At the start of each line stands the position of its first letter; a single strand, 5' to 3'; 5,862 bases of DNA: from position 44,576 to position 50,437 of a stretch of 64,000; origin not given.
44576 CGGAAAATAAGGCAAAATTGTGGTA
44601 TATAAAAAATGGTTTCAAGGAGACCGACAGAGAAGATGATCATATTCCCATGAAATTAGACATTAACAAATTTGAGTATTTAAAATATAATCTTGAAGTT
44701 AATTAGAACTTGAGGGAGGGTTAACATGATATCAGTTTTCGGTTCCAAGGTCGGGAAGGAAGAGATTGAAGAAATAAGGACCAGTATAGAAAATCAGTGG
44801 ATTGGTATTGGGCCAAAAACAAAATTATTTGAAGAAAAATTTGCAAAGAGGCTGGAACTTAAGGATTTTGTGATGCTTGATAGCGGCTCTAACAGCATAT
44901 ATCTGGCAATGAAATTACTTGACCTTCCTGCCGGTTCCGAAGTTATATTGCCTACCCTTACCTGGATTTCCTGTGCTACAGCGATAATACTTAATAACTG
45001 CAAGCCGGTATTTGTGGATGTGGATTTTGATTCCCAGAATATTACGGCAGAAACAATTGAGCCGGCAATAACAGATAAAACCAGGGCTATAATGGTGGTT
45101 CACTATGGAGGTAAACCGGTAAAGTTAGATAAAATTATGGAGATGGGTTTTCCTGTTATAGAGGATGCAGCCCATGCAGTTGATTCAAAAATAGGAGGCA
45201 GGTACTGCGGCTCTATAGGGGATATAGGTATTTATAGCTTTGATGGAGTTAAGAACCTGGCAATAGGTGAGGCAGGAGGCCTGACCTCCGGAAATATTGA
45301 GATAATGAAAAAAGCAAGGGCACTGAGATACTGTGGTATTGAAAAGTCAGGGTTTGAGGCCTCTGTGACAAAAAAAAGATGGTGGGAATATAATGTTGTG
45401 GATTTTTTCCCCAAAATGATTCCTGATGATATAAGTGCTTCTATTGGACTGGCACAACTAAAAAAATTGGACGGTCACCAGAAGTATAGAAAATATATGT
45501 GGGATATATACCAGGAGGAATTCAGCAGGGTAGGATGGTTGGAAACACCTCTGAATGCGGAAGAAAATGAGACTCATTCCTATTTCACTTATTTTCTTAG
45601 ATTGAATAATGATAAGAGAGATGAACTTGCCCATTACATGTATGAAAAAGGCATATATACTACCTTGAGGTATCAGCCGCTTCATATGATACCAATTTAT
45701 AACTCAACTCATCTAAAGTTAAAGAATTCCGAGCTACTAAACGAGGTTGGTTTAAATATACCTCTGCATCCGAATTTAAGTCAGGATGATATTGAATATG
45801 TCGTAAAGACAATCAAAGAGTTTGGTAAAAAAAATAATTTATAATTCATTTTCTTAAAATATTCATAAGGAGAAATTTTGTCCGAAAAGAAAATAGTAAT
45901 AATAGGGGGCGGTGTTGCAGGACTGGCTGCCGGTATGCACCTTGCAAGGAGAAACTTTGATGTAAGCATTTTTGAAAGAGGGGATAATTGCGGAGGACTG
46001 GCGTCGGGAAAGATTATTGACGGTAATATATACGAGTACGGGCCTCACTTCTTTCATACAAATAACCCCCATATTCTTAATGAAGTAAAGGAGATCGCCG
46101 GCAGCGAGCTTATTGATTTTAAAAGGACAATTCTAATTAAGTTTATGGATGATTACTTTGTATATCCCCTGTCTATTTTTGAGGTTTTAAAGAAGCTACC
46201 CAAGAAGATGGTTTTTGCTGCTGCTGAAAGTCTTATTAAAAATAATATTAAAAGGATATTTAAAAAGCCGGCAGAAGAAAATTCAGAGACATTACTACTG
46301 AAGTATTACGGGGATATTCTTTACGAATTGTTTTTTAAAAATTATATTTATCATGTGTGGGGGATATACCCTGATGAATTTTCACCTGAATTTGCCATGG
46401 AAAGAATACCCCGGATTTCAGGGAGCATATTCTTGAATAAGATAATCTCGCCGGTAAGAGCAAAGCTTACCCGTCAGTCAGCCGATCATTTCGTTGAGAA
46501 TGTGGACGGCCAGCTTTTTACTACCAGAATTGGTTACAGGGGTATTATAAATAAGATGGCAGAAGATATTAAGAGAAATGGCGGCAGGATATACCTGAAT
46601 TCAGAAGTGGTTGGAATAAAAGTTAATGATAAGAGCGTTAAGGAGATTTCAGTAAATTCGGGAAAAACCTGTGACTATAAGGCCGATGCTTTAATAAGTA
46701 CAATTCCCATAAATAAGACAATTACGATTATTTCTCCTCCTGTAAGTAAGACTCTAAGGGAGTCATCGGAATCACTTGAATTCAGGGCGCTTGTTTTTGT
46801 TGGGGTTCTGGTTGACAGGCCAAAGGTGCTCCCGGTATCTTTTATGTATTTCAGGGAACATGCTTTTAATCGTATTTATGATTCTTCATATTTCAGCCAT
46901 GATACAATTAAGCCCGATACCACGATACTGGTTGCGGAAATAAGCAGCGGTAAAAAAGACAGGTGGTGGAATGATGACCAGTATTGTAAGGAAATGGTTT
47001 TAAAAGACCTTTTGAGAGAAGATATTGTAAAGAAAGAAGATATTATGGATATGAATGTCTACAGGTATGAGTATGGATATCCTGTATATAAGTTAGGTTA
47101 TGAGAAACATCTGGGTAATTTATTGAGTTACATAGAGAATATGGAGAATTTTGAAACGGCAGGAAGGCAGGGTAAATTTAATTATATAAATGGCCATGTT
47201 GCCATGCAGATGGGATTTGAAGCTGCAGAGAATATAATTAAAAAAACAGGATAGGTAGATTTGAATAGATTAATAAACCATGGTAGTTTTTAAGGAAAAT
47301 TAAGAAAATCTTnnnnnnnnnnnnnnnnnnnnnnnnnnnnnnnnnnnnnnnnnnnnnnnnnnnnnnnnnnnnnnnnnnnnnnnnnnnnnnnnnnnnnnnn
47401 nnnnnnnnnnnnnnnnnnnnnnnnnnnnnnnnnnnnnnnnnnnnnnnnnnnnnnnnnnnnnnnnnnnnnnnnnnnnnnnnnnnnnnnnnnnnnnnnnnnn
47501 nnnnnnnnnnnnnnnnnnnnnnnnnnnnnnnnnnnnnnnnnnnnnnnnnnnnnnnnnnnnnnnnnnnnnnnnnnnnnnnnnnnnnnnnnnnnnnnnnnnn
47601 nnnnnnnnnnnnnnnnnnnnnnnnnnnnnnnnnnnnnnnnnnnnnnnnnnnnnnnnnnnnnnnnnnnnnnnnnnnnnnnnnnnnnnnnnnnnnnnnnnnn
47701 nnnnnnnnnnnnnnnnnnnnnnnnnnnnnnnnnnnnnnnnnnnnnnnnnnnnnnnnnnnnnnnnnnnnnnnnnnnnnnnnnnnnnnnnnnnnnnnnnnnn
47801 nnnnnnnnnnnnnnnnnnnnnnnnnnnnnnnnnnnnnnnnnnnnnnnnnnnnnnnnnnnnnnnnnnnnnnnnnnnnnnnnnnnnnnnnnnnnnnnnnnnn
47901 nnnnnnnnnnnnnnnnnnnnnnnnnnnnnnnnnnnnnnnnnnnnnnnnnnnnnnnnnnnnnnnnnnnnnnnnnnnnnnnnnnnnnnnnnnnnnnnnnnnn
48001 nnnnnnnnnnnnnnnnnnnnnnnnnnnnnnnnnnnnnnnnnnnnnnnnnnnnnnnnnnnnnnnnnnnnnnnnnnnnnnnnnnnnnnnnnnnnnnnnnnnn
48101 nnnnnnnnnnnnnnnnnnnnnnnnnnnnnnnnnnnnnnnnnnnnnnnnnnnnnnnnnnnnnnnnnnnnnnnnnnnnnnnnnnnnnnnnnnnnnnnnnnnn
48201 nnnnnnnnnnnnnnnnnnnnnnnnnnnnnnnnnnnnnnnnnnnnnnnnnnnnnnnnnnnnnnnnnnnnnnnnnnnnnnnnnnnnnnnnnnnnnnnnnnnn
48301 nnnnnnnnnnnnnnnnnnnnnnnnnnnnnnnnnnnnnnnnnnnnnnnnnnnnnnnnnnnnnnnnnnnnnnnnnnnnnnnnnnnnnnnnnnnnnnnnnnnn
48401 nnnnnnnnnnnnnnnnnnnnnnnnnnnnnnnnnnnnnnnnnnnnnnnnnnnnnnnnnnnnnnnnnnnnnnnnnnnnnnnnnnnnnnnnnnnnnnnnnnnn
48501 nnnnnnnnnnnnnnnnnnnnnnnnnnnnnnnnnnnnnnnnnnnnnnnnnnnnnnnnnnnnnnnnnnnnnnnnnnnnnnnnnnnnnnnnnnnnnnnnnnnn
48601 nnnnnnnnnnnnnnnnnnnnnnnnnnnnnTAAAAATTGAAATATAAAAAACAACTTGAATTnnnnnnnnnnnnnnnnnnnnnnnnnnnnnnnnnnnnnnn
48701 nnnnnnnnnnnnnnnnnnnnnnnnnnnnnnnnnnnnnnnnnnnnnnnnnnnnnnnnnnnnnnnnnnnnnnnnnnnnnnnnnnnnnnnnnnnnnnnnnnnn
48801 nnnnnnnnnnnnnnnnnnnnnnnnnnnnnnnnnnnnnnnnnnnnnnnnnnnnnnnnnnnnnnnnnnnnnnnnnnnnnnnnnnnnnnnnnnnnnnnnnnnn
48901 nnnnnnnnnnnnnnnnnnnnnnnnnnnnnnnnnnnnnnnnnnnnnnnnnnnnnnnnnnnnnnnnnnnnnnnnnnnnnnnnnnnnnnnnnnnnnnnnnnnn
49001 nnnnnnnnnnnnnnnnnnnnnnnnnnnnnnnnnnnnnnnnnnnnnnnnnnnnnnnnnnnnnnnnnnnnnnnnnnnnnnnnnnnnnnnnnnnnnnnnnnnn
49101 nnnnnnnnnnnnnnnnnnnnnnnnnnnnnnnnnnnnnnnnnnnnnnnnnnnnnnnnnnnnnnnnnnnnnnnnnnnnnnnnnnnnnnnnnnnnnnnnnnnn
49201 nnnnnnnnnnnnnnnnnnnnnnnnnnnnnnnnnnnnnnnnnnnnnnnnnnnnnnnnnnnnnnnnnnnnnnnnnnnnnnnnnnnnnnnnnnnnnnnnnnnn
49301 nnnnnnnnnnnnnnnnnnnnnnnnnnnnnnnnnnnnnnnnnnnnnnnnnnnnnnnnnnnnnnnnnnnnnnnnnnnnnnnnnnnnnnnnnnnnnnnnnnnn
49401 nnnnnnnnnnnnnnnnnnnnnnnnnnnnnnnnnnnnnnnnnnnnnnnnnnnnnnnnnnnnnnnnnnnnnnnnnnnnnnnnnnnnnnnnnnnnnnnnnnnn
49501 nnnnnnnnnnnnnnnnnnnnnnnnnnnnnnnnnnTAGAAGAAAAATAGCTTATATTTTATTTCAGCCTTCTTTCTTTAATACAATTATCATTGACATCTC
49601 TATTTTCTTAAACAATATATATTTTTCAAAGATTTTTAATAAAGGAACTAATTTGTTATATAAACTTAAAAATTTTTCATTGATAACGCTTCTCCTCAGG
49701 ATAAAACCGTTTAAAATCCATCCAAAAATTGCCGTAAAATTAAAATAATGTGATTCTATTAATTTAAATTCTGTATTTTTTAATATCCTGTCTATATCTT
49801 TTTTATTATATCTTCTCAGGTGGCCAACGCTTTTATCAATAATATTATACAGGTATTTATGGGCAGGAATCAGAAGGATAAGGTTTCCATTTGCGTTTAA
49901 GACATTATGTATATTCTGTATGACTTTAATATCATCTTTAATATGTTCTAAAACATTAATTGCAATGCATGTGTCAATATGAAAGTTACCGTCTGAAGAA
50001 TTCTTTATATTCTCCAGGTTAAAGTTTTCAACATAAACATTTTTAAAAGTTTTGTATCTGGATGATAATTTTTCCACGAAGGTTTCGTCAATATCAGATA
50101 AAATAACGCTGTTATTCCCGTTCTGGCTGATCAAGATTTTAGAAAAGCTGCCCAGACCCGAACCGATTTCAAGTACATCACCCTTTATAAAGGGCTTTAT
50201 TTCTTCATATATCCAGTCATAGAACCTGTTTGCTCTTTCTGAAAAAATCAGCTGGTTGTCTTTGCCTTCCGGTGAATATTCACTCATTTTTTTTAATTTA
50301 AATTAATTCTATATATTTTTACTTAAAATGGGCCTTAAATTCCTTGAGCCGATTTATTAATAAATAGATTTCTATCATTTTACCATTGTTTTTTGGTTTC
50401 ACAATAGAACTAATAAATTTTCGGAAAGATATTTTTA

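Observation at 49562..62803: Duplicated methyltransferase + ATP-grasp ligase modules, one fused by overlaps to a WecE-like aminotransferase: predicted amino-acid/amine amidation of a sugar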

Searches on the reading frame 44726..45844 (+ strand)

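Call 25: search_protein_families(library=pfam, proteins=[window:44726-45844:+], max_evalue=0.01)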
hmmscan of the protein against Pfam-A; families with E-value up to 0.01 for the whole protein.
window:44726-45844:+ (372 aa): 2 families
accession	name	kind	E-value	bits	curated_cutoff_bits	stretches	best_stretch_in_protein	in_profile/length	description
PF01041.23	DegT_DnrJ_EryC1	-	3e-83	280.5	19.8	1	10-363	4-359/360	DegT/DnrJ/EryC1/StrS aminotransferase family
PF00155.27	Aminotran_1_2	-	6.1e-06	26.1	19.7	1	34-125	46-151/361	Aminotransferase class I and II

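Call 35: search_protein_families(library=ncbifam, proteins=[window:44726-45844:+], max_evalue=0.001)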
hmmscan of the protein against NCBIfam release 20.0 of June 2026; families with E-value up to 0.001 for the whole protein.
window:44726-45844:+ (372 aa): 13 families
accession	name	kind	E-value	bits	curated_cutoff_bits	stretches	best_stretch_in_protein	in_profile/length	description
NF008687.0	PRK11706.1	equivalog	7.4e-67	225.7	375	1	9-366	9-373/375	dTDP-4-amino-4,6-dideoxygalactose transaminase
NF008658.2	PRK11658.1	equivalog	8.3e-62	209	631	1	8-366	11-376/379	UDP-4-amino-4-deoxy-L-arabinose aminotransferase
TIGR03588.1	PseC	equivalog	2.9e-60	204.2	423.5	1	8-365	8-378/380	UDP-4-amino-4,6-dideoxy-N-acetyl-beta-L-altrosamine transaminase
TIGR02379.1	ECA_wecE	subfamily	4.2e-55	187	434.85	1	9-366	10-374/376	dTDP-4-amino-4,6-dideoxy-D-glucose transaminase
TIGR04181.1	NHT_00031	hypoth_equivalog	6.1e-46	156.9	420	1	10-346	9-357/359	LegC family aminotransferase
NF011936.0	PRK15407.1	equivalog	3.6e-42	144.6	423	1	3-369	38-438/440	lipopolysaccharide biosynthesis protein RfbH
TIGR04427.1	PLP_DesI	equivalog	3.8e-34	118.4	650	1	16-364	37-380/390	dTDP-4-dehydro-6-deoxyglucose aminotransferase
NF004621.0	PRK05957.1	equivalog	4.9e-11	42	498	1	35-125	74-167/389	pyridoxal phosphate-dependent aminotransferase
NF005817.0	PRK07683.1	equivalog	8.2e-09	34.6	575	1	52-130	96-172/387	aminotransferase A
NF004769.0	PRK06107.1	equivalog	1.8e-07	30.3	617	1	49-124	96-172/402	aspartate transaminase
NF004770.0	PRK06108.1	subfamily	4.2e-07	29.1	422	1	36-124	87-176/396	pyridoxal phosphate-dependent aminotransferase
NF041091.1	asp_aminotase_Arch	equivalog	1.4e-06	27.5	550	1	36-124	78-166/376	aspartate aminotransferase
NF005816.0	PRK07682.1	equivalog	1.2e-05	24.1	620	1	37-125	81-170/390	aminotransferase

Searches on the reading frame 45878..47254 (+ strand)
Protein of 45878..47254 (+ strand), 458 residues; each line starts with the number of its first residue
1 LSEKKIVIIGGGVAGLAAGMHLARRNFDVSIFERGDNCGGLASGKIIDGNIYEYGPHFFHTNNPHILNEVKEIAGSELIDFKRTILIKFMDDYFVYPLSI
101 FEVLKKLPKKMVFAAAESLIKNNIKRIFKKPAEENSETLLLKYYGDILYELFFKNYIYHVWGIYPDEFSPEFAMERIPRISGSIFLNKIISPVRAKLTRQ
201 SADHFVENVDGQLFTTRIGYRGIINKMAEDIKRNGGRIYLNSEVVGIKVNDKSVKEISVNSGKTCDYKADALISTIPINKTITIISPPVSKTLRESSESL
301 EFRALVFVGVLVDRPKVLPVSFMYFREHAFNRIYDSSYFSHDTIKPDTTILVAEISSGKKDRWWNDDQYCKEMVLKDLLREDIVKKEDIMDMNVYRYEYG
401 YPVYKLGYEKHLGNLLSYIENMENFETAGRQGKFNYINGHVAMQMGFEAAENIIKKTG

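Call 25: search_protein_families(library=pfam, proteins=[window:45878-47254:+], max_evalue=0.01)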
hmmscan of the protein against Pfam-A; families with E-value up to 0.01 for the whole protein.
window:45878-47254:+ (458 aa): 11 families
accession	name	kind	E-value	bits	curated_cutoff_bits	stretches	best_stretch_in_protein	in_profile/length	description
PF01593.30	Amino_oxidase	-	1e-23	84.8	19.8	1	13-364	1-345/443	Flavin containing amine oxidoreductase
PF13450.12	NAD_binding_8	-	1.9e-16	60.5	21.9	1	8-67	1-62/68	NAD(P)-binding Rossmann-like domain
PF01266.30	DAO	-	4.2e-14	53.3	27.9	1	5-271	1-197/353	FAD dependent oxidoreductase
PF03486.20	HI0933_like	-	2.6e-09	37.3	50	2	5-39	2-36/244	HI0933-like protein Rossmann domain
PF12831.13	FAD_oxidored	-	2.2e-08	34.3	27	1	6-47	2-43/416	FAD dependent oxidoreductase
PF07992.20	Pyr_redox_2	-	2.6e-08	34.1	26.1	1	4-38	1-35/291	Pyridine nucleotide-disulphide oxidoreductase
PF00890.30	FAD_binding_2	-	3.5e-06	26.9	20.4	1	6-40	2-36/414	FAD binding domain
PF00070.33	Pyr_redox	-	1.4e-05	26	22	1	5-38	1-34/82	Pyridine nucleotide-disulphide oxidoreductase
PF01946.23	Thi4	-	0.00017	21.3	26.2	1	3-41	17-56/235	Thi4 family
PF01134.28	GIDA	-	0.0013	18.3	22.1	1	5-41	1-38/391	Glucose inhibited division protein A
PF13738.12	Pyr_redox_3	-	0.0052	16.5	30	1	7-36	1-31/305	Pyridine nucleotide-disulphide oxidoreductase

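Call 35: search_protein_families(library=ncbifam, proteins=[window:45878-47254:+], max_evalue=0.001)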
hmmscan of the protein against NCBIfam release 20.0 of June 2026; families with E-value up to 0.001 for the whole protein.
window:45878-47254:+ (458 aa): 53 families (the best 25 are shown)
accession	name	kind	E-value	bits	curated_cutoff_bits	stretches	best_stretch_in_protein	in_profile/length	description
NF005548.0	PRK07208.1-4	equivalog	3.1e-67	227.2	389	1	3-456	3-453/488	hypothetical protein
NF005547.0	PRK07208.1-3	equivalog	4.6e-65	220.2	380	1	2-454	3-442/465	hypothetical protein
NF005546.0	PRK07208.1-2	equivalog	9.7e-47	159.7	418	2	82-456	115-505/527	hypothetical protein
NF005545.0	PRK07208.1-1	equivalog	1.2e-43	149.3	451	1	5-454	9-462/504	hypothetical protein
NF005560.0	PRK07233.1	equivalog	5e-33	114.6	252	2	218-455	196-430/435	hypothetical protein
NF005549.0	PRK07208.1-5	equivalog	8.5e-33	113.6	587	2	82-454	116-512/534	hypothetical protein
TIGR00031.1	UDP-GALP_mutase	equivalog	2.7e-17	62.8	303.75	1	5-178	3-176/378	UDP-galactopyranose mutase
TIGR00562.1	proto_IX_ox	equivalog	2.7e-16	59.2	97.85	1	3-415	2-426/470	protoporphyrinogen oxidase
TIGR02734.1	crtI_fam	subfamily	8.8e-14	51.1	238.1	1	6-78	1-71/504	phytoene desaturase family protein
TIGR03467.1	HpnE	equivalog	7.1e-13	48.7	283.05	1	6-65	1-62/430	hydroxysqualene dehydroxylase HpnE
TIGR02731.1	phytoene_desat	equivalog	9.3e-13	47.7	569.4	1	5-111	1-106/453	15-cis-phytoene desaturase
NF008845.0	PRK11883.1-5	equivalog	5.8e-12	44.6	560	1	2-74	3-81/468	protoporphyrinogen oxidase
NF058655.1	CrtID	equivalog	2.1e-11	43.3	640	1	6-60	1-55/478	bifunctional phytoene desaturase/3,4-desaturase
NF042421.1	hydcarot_desat_CrtD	equivalog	3.8e-10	38.8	500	1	4-95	2-90/487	1-hydroxycarotenoid 3,4-desaturase CrtD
TIGR02733.1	desat_CrtD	equivalog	4.6e-10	38.8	549.7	1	4-44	2-42/492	C-3',4' desaturase CrtD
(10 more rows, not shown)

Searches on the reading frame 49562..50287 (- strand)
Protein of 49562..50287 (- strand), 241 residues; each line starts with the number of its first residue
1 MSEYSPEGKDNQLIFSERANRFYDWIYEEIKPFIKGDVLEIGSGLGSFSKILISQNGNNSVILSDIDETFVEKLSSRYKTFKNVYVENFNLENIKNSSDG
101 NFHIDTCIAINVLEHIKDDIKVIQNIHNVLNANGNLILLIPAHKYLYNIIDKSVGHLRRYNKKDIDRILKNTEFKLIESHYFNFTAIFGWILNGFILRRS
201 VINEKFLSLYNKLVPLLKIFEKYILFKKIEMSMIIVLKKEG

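Call 4: search_protein_families(library=pfam, proteins=[window:49562-50287:-], max_evalue=0.01)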
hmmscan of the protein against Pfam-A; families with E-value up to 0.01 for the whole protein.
window:49562-50287:- (241 aa): 9 families
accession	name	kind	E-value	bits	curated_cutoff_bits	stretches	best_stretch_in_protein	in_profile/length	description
PF08242.18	Methyltransf_12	-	3.2e-14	53.9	30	1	39-136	1-98/98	Methyltransferase domain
PF13489.12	Methyltransf_23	-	2.3e-12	47.4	27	1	35-178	23-163/164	Methyltransferase domain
PF13847.12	Methyltransf_31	-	2.4e-10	40.7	27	1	37-142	6-113/145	Methyltransferase domain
PF08241.18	Methyltransf_11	-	9.9e-10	39.4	21.2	1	39-138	1-95/95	Methyltransferase domain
PF13649.12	Methyltransf_25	-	1.3e-09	39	27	1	38-134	1-97/97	Methyltransferase domain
PF05219.18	DREV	-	2.7e-07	30.4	26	1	34-150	94-200/265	DREV methyltransferase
PF00398.26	RrnaAD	-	0.0002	21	24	1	27-126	23-107/263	Ribosomal RNA adenine dimethylase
PF05175.20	MTS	-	0.00022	21.4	23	1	31-163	28-163/170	Methyltransferase small domain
PF05401.17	NodS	-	0.0084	16.4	24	0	36-138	45-144/201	Nodulation protein S (NodS)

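Call 6: search_protein_families(library=ncbifam, proteins=[window:49562-50287:-], max_evalue=0.001)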
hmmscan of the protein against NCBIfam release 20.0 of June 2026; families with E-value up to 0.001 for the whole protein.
window:49562-50287:- (241 aa): 10 families
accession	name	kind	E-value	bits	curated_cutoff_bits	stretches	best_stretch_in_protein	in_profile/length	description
TIGR02072.1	BioC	equivalog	5.5e-11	42.7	184.95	1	24-188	25-185/244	malonyl-ACP O-methyltransferase BioC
TIGR01983.1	UbiG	equivalog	6.1e-08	32.2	102.95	1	31-138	46-151/228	bifunctional 2-polyprenyl-6-hydroxyphenol methylase/3-demethylubiquinol 3-O-methyltransferase UbiG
TIGR00452.1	TIGR00452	equivalog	1.8e-06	27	275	1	20-138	103-219/316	tRNA 5-methoxyuridine(34)/uridine 5-oxyacetic acid(34) synthase CmoB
NF011650.0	PRK15068.1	equivalog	2.5e-06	26.6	209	1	23-138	111-225/324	tRNA 5-methoxyuridine(34)/uridine 5-oxyacetic acid(34) synthase CmoB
TIGR00755.1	ksgA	equivalog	9.3e-06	25.1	171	1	23-88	18-81/256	16S rRNA (adenine(1518)-N(6)/adenine(1519)-N(6))-dimethyltransferase RsmA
NF041255.1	mycofact_MftM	equivalog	4.4e-05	23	200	1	26-169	130-266/289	mycofactocin oligosaccharide methyltransferase MftM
NF043040.1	corrin_prot_MT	hypoth_equivalog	5.2e-05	22.8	180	1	14-138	22-147/216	corrinoid protein-associated methyltransferase CpaM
NF000499.2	Erm23S_rRNA_broad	equivalog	0.00024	20.6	212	1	26-88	15-75/244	23S ribosomal RNA methyltransferase Erm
NF008264.0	PRK11036.1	equivalog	0.00035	20.1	366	1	37-146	47-155/261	tRNA uridine 5-oxyacetic acid(34) methyltransferase CmoM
TIGR04371.1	methyltran_NanM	subfamily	0.00042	20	44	1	37-78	152-191/273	putative sugar O-methyltransferase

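Call 87: search_solved_structures(query=window:49562-50287:-, max_evalue=0.01)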
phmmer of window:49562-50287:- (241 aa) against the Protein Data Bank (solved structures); distinct sequences matched with E-value up to 0.01: 10.
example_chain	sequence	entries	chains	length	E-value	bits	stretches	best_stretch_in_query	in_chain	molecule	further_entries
6d6y_A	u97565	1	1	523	0.00051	22.7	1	38-139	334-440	AprA Methyltransferase 2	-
3mgg_A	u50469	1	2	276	0.00082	22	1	15-143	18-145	Methyltransferase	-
8k5l_A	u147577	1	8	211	0.00085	22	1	38-168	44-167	tRNA (cmo5U34)-methyltransferase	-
1vl5_A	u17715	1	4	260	0.0011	21.7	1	98-189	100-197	unknown conserved protein BH2331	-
7cpx_A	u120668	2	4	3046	0.0015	21.2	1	33-144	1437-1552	Lovastatin nonaketide synthase, polyketide synthase component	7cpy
5thy_A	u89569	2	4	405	0.0026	20.4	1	31-139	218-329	CurJ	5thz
9xyq_A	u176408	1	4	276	0.0033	20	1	38-168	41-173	juvenile hormone acid methyltransferase JHAMT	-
9xyo_A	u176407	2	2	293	0.0039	19.8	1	38-168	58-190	juvenile hormone acid methyltransferase | juvenile hormone acid methyltransferase JHAMT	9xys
7v2s_A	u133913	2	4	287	0.0049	19.5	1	34-150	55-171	Methyltranfer_dom domain-containing protein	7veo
5ykh_A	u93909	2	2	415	0.006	19.2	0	111-162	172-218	Pumilio homolog 1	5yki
